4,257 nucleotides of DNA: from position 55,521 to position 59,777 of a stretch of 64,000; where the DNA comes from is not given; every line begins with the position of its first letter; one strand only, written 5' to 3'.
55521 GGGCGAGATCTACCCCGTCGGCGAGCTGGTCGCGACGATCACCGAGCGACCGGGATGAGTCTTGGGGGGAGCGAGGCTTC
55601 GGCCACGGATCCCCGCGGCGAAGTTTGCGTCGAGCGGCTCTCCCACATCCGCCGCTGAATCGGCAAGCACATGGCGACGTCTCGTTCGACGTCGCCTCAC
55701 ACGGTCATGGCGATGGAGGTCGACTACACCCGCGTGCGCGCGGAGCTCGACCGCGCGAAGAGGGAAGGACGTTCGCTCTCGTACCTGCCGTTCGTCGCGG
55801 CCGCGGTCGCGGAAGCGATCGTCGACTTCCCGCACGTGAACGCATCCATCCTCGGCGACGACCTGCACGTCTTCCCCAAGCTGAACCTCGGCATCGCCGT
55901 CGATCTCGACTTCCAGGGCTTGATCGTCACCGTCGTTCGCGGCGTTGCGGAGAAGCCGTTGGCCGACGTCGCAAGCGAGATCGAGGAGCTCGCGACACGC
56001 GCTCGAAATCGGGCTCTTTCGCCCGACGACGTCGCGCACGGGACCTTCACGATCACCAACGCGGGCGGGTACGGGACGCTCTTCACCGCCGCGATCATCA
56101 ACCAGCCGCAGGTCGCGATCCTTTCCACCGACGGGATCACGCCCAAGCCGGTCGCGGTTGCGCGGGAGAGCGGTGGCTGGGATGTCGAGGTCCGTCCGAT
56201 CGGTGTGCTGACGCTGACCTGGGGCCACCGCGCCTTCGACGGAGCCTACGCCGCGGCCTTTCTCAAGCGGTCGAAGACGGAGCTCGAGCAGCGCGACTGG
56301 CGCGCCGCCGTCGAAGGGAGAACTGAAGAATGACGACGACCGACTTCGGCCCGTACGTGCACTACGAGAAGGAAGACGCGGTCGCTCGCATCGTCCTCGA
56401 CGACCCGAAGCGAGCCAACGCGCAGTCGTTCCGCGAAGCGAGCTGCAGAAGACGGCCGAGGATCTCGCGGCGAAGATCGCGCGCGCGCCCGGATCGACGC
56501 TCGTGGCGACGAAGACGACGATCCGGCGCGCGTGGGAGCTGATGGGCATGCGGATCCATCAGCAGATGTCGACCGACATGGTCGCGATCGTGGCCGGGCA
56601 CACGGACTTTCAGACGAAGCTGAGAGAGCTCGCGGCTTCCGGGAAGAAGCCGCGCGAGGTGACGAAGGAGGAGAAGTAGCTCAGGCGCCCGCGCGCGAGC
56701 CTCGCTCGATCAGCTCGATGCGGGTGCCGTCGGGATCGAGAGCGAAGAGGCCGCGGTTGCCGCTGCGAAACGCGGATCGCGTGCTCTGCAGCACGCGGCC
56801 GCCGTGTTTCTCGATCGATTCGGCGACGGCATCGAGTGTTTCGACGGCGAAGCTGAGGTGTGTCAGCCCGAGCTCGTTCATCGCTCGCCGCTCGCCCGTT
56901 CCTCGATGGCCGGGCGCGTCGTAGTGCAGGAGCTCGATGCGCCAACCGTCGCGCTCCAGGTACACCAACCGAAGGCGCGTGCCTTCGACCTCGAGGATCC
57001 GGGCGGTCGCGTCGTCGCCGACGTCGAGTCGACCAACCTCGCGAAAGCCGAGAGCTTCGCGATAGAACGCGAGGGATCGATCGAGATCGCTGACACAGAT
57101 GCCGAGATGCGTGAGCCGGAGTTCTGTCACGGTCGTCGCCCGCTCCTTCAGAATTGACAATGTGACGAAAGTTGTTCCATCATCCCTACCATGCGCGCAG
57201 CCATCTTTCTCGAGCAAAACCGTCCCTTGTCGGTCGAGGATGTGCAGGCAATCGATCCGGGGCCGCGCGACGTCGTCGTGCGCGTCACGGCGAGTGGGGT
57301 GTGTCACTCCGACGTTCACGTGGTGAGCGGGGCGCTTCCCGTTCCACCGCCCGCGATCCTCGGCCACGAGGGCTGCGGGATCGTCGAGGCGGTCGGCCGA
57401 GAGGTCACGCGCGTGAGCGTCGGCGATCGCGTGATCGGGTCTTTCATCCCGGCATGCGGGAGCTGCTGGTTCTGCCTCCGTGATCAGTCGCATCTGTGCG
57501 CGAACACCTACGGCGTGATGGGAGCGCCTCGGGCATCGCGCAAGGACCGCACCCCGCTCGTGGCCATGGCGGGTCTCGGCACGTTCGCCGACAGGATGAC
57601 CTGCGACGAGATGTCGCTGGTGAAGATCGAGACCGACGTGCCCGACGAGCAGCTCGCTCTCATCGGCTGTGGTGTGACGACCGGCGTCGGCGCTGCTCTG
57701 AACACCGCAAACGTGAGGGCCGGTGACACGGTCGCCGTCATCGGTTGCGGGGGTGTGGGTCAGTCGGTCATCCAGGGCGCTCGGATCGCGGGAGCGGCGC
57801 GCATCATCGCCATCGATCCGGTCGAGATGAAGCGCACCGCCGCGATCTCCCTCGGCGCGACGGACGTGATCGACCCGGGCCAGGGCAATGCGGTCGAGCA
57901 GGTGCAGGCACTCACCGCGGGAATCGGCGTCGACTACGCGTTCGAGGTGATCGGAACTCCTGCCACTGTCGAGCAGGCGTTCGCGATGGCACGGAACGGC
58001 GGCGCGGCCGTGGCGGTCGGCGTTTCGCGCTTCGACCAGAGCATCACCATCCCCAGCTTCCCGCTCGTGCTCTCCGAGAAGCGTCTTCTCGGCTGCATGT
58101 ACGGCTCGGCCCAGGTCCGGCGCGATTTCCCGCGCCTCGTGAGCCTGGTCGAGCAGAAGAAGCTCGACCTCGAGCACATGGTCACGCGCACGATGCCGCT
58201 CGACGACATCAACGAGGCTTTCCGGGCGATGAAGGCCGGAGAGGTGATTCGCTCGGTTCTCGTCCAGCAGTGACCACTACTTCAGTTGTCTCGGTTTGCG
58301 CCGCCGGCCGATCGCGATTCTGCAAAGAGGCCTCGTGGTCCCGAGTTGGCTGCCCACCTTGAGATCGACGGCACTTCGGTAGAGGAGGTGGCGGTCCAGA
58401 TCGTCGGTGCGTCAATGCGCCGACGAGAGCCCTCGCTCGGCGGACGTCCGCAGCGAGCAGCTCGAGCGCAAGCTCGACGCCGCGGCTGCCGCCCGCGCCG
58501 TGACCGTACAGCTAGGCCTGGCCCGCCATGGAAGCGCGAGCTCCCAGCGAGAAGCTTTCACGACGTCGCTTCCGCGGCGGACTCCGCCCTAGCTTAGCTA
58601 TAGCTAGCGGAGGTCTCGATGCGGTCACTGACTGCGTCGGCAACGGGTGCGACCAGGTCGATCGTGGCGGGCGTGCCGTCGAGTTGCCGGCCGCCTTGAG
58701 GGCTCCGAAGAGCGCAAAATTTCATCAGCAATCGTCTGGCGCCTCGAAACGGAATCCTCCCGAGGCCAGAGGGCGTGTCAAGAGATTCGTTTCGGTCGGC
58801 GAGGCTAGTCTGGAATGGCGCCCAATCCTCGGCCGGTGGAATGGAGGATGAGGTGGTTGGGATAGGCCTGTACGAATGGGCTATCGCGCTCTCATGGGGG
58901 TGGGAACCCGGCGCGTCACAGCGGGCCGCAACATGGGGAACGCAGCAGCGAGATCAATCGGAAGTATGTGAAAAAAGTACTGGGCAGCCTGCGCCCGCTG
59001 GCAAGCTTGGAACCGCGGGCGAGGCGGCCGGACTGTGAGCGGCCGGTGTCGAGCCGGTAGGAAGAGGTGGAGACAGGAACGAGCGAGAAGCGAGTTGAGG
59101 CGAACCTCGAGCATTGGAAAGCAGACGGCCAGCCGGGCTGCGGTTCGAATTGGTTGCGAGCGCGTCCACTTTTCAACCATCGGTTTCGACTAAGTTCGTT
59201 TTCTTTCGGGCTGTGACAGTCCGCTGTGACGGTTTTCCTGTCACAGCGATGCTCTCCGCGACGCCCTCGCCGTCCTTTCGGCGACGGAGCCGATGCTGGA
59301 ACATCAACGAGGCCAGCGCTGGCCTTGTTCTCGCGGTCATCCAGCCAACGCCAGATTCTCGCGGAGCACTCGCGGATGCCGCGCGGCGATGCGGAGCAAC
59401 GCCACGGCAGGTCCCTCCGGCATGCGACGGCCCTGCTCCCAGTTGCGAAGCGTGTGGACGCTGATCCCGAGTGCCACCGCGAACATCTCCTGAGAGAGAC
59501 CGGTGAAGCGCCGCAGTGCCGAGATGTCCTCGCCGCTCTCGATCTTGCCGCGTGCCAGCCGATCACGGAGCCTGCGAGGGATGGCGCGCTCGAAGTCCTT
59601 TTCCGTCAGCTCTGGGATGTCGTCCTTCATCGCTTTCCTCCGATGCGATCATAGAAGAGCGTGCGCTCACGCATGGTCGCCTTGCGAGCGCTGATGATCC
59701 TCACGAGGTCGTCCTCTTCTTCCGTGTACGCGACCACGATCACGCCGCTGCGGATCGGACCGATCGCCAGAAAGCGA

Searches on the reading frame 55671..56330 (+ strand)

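Call 43: search_protein_families(library=pfam, proteins=[window:55671-56330:+])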
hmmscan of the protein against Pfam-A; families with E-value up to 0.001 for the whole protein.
window:55671-56330:+ (220 aa): 1 family
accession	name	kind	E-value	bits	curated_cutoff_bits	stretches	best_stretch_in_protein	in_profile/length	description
PF00198.28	2-oxoacid_dh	-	1e-53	182.7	23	1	1-207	20-226/232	2-oxoacid dehydrogenases acyltransferase (catalytic domain)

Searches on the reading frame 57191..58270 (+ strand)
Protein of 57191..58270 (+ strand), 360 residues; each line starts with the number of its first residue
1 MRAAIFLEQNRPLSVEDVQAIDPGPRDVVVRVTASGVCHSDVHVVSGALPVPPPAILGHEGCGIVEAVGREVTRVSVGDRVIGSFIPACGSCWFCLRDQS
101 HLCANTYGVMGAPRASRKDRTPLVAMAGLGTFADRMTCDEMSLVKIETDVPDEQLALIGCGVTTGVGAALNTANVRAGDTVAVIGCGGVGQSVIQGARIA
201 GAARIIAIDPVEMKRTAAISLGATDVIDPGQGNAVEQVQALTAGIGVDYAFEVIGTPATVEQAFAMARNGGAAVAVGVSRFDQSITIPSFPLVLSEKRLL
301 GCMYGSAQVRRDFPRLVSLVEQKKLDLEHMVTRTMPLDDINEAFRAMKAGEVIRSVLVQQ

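Call 43: search_protein_families(library=pfam, proteins=[window:57191-58270:+])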
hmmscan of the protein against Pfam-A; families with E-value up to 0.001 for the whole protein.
window:57191-58270:+ (360 aa): 4 families
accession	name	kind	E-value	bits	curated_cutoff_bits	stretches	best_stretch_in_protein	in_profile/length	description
PF00107.32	ADH_zinc_N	-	2.3e-30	105.7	31.8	1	188-321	1-128/129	Zinc-binding dehydrogenase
PF08240.17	ADH_N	-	8.7e-27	93.9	23.5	1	24-147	1-103/104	Alcohol dehydrogenase GroES-like domain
PF13602.12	ADH_zinc_N_2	-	2.2e-10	42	27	1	221-352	1-128/134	Zinc-binding dehydrogenase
PF16912.11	Glu_dehyd_C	-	0.00028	20.8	34.9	1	179-348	32-202/211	Glucose dehydrogenase C-terminus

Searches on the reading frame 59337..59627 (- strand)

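Call 43: search_protein_families(library=pfam, proteins=[window:59337-59627:-])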
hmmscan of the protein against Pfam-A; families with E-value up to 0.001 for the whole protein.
window:59337-59627:- (96 aa): 4 families
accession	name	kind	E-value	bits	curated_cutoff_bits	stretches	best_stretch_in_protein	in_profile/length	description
PF13560.12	HTH_31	-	6.2e-08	33.3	27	1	37-78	8-50/64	Helix-turn-helix domain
PF01381.28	HTH_3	-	8.3e-07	29.4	23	1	43-72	9-38/55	Helix-turn-helix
PF15731.11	MqsA_antitoxin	-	3.7e-06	27.5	30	1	26-90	65-129/131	Antitoxin component of bacterial toxin-antitoxin system, MqsA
PF12844.13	HTH_19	-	1.3e-05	25.4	30.2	1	32-81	1-48/64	Helix-turn-helix domain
